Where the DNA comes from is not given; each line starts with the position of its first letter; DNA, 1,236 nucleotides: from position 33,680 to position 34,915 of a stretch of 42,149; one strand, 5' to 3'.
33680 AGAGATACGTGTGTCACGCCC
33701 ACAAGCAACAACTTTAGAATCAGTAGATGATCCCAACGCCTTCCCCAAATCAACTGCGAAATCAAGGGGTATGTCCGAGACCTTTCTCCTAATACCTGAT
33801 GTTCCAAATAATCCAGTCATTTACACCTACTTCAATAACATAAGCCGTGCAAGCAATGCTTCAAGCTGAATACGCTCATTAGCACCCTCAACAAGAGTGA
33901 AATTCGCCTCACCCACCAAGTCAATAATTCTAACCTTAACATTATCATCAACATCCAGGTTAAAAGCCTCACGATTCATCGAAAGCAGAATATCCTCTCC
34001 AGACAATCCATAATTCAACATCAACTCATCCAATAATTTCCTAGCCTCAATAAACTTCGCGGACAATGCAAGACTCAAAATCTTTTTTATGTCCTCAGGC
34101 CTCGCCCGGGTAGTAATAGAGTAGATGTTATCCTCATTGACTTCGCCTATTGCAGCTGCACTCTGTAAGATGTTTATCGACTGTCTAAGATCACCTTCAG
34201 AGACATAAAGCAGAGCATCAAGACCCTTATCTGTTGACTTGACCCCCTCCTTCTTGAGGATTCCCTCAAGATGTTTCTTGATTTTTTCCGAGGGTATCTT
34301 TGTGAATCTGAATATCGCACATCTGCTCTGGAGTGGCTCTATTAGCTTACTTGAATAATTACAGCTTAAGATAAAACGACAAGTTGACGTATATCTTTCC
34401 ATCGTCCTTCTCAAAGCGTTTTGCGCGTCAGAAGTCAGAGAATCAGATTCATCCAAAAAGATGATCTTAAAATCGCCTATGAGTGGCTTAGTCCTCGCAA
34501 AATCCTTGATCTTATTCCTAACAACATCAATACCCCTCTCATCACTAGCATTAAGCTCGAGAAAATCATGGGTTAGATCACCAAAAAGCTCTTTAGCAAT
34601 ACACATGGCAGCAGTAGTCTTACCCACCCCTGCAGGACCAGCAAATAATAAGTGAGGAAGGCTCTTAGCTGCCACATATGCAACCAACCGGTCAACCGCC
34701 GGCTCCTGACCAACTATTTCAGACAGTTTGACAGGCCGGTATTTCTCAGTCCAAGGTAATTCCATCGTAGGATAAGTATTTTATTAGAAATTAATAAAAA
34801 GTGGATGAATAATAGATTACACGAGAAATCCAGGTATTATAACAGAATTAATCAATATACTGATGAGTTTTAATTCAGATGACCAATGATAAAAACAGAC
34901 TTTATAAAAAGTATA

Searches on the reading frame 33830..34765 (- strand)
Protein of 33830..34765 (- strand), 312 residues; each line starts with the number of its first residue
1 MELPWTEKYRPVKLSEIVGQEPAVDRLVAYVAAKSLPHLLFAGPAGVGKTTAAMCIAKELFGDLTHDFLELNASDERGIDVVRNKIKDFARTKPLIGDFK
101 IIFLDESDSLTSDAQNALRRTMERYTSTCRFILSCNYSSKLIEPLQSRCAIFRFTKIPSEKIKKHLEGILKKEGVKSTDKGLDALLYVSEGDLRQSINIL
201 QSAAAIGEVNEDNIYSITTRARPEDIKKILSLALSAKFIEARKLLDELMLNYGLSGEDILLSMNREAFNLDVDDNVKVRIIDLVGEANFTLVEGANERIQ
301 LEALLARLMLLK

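Call 60: find_homologous_proteins(query=window:33830-34765:-, max_evalue=1e-40)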
Query window:33830-34765:- (312 aa): 7999 proteins with E <= 1e-40 among 8000 candidates; the best 120 are listed.
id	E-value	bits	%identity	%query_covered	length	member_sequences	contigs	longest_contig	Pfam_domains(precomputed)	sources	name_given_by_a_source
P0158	3.0e-197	672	100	100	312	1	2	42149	PF13173.13,PF08542.17,PF25361.2,PF00004.36,PF05496.19,PF13177.13,PF01078.28,PF03215.22,PF25199.2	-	-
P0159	3.1e-168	576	83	100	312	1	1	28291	PF08542.17,PF25361.2,PF00004.36,PF05496.19,PF13177.13,PF03215.22,PF25199.2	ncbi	ncbi:MAG: replication factor C small subunit [Candidatus Altiarchaeota archaeon]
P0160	6.7e-163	559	79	96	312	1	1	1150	PF13173.13,PF08542.17,PF00004.36,PF05496.19,PF13177.13,PF25199.2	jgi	jgi:replication factor C small subunit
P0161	6.5e-162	556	80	96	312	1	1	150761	PF13173.13,PF08542.17,PF25361.2,PF00004.36,PF22608.3,PF21960.3,PF05496.19,PF13177.13,PF03215.22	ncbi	ncbi:MAG: replication factor C small subunit [Candidatus Altiarchaeota archaeon]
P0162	7.4e-162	556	80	96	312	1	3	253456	PF08542.17,PF00004.36,PF21960.3,PF05496.19,PF13177.13,PF03215.22,PF25199.2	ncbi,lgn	-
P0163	8.0e-161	552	79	100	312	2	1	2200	PF08542.17,PF00004.36,PF05496.19,PF13177.13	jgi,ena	-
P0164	9.7e-161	552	79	96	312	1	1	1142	PF08542.17,PF00004.36,PF21960.3,PF05496.19,PF13177.13,PF03215.22,PF25199.2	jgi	jgi:replication factor C small subunit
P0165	1.1e-160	552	78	96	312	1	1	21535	PF13173.13,PF08542.17,PF00004.36,PF21960.3,PF05496.19,PF13177.13,PF03215.22,PF25199.2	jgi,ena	-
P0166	5.2e-160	549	76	96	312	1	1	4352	PF08542.17,PF00004.36,PF05496.19,PF13177.13,PF03215.22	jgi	-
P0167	1.0e-159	549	77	96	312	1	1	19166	PF08542.17,PF00004.36,PF21960.3,PF05496.19,PF13177.13,PF03215.22,PF25199.2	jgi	jgi:replication factor C small subunit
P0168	1.0e-159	549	79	100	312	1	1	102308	PF08542.17,PF00004.36,PF21960.3,PF05496.19,PF13177.13,PF03215.22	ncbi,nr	ncbi:MAG: replication factor C small subunit [Candidatus Altiarchaeales archaeon]|nr:replication fac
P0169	4.9e-159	546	80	100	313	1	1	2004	PF08542.17,PF16193.12,PF00004.36,PF21960.3,PF05496.19,PF13177.13,PF03215.22,PF25199.2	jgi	-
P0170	6.3e-159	546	77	96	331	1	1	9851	PF08542.17,PF00004.36,PF05496.19,PF13177.13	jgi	jgi:replication factor C small subunit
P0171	2.2e-158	544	78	96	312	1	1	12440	PF13173.13,PF08542.17,PF00004.36,PF05496.19,PF13177.13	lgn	-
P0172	2.4e-158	544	77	96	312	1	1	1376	PF08542.17,PF00004.36,PF21960.3,PF05496.19,PF13177.13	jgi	jgi:replication factor C small subunit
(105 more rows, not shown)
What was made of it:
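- Tried and rejected: RFC homologue names gave the placement in Altiarchaeota (call 60).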

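Call 61: find_encoding_contigs(protein=P0159, flank=10000, max_places=2)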
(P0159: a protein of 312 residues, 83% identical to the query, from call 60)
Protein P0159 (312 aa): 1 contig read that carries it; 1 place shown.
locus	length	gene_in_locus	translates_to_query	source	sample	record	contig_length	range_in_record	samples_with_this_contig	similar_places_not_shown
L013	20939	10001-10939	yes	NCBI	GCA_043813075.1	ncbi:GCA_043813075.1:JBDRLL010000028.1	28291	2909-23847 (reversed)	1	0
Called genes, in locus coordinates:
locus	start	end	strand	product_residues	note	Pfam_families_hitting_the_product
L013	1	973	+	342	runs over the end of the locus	PF04015:DUF362, PF13237:Fer4_10, PF00037:Fer4 (weak), PF12838:Fer4_7, PF13187:Fer4_9 (weak), PF25160:LdpA_Fe-S-bd (weak), PF00037:Fer4 (weak), PF12837:Fer4_6 (weak), +5 more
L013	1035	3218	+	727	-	PF13231:PMT_2 (weak)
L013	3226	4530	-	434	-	PF01336:tRNA_anti-codon, PF00152:tRNA-synt_2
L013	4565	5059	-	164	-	-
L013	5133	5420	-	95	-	PF01918:Alba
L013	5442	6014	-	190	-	PF04919:DUF655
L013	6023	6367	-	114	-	PF03874:RNA_pol_Rpb4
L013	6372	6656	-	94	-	PF01157:Ribosomal_L21e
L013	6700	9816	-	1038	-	PF00133:tRNA-synt_1, PF09334:tRNA-synt_1g (faint), PF08264:Anticodon_1, PF19302:DUF5915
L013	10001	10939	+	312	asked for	PF03215:Rad17 (faint), PF05496:RuvB_N, PF25199:nSTAND_NTPase5 (faint), PF00004:AAA, PF13177:DNA_pol3_delta2, PF25361:AAA_lid_RFC1 (weak), PF08542:Rep_fac_C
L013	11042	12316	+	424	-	PF02878:PGM_PMM_I, PF02879:PGM_PMM_II, PF02880:PGM_PMM_III, PF00408:PGM_PMM_IV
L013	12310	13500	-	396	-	PF01142:TruD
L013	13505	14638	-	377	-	PF13231:PMT_2 (weak)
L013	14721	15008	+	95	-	-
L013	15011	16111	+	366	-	PF00579:tRNA-synt_1b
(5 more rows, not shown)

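Call 62: find_encoding_contigs(protein=P0161, flank=10000, max_places=2)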
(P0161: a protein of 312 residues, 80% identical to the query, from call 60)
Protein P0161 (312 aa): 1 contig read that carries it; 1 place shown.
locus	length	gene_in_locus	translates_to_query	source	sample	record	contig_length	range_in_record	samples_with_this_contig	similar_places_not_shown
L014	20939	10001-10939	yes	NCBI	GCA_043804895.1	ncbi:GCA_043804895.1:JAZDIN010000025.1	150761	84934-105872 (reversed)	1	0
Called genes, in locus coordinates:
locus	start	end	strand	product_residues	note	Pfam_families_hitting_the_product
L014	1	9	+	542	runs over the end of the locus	PF00037:Fer4, PF12837:Fer4_6 (weak), PF02463:SMC_N (faint), PF00005:ABC_tran, PF13304:AAA_21 (faint), PF00005:ABC_tran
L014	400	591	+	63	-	-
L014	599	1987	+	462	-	PF00474:SSF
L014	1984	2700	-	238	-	PF01925:TauE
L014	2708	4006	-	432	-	PF01336:tRNA_anti-codon, PF00152:tRNA-synt_2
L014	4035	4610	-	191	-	PF07650:KH_2, PF26594:KH_NusA_2nd (faint), PF00013:KH_1 (weak)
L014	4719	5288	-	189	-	PF04919:DUF655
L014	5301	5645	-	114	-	PF03874:RNA_pol_Rpb4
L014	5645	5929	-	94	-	PF01157:Ribosomal_L21e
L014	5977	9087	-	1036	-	PF00133:tRNA-synt_1, PF09334:tRNA-synt_1g (faint), PF08264:Anticodon_1, PF19302:DUF5915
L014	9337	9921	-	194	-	PF01917:Flagellin_arch-type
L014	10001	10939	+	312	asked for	PF05496:RuvB_N, PF00004:AAA, PF13173:AAA_14 (weak), PF13177:DNA_pol3_delta2, PF21960:RCF1-5-like_lid, PF22608:DNAX_ATPase_lid (weak), PF25361:AAA_lid_RFC1 (weak), PF08542:Rep_fac_C, +1 more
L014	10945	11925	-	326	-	-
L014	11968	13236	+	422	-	PF02878:PGM_PMM_I, PF02879:PGM_PMM_II, PF02880:PGM_PMM_III, PF00408:PGM_PMM_IV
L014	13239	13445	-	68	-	PF04024:PspC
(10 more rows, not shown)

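Call 63: find_encoding_contigs(protein=P0162, flank=10000, max_places=2)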
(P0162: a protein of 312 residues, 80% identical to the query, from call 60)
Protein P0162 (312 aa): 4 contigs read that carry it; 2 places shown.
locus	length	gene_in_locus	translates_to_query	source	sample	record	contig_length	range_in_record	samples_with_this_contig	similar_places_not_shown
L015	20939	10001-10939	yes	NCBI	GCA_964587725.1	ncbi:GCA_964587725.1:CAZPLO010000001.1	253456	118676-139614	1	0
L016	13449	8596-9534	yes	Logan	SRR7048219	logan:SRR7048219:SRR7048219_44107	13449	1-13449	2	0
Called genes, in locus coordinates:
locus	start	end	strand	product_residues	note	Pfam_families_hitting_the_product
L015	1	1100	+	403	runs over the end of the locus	PF00278:Orn_DAP_Arg_deC, PF02784:Orn_Arg_deC_N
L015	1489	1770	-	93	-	PF13145:Rotamase_2, PF13616:Rotamase_3, PF00639:Rotamase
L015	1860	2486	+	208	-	PF12686:DUF3800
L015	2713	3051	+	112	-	-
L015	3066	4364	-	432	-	PF01336:tRNA_anti-codon, PF00152:tRNA-synt_2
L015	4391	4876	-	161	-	-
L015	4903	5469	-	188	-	PF04919:DUF655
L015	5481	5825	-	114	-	PF03874:RNA_pol_Rpb4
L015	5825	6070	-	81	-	PF01157:Ribosomal_L21e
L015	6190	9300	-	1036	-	PF00133:tRNA-synt_1, PF09334:tRNA-synt_1g (faint), PF08264:Anticodon_1, PF19302:DUF5915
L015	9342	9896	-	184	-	PF01917:Flagellin_arch-type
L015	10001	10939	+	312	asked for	PF03215:Rad17 (faint), PF05496:RuvB_N, PF25199:nSTAND_NTPase5 (weak), PF00004:AAA, PF13177:DNA_pol3_delta2, PF21960:RCF1-5-like_lid (weak), PF08542:Rep_fac_C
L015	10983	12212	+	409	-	PF02878:PGM_PMM_I, PF02879:PGM_PMM_II, PF02880:PGM_PMM_III, PF00408:PGM_PMM_IV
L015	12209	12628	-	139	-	PF01951:Archease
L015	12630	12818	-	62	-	PF01667:Ribosomal_S27e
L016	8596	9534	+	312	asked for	PF03215:Rad17 (faint), PF05496:RuvB_N, PF25199:nSTAND_NTPase5 (weak), PF00004:AAA, PF13177:DNA_pol3_delta2, PF21960:RCF1-5-like_lid (weak), PF08542:Rep_fac_C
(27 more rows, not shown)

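Call 64: find_encoding_contigs(protein=P0168, flank=10000, max_places=2)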
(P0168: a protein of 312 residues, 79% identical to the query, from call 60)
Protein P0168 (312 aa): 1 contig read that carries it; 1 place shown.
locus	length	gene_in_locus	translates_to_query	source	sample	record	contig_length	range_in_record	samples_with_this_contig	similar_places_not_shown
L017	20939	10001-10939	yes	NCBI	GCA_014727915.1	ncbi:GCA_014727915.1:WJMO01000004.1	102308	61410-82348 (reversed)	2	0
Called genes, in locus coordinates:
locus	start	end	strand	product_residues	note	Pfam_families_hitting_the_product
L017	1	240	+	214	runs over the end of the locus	PF00702:Hydrolase, PF13419:HAD_2, PF13242:Hydrolase_like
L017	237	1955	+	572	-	PF04068:Fer4_RLI, PF12837:Fer4_6 (faint), PF00037:Fer4, PF00005:ABC_tran, PF02463:SMC_N (faint), PF13304:AAA_21 (faint), PF00005:ABC_tran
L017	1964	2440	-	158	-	-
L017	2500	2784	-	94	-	PF13145:Rotamase_2, PF13616:Rotamase_3, PF00639:Rotamase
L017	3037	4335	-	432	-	PF01336:tRNA_anti-codon, PF00152:tRNA-synt_2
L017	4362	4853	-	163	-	-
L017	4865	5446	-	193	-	PF04919:DUF655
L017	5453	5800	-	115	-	PF03874:RNA_pol_Rpb4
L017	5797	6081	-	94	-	PF01157:Ribosomal_L21e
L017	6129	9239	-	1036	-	PF00133:tRNA-synt_1, PF09334:tRNA-synt_1g (faint), PF08264:Anticodon_1, PF19302:DUF5915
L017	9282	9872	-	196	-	PF01917:Flagellin_arch-type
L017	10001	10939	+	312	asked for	PF03215:Rad17 (faint), PF05496:RuvB_N, PF00004:AAA, PF13177:DNA_pol3_delta2, PF21960:RCF1-5-like_lid (weak), PF08542:Rep_fac_C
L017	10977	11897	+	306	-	-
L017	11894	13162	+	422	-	PF02878:PGM_PMM_I, PF02879:PGM_PMM_II, PF02880:PGM_PMM_III, PF00408:PGM_PMM_IV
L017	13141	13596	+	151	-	-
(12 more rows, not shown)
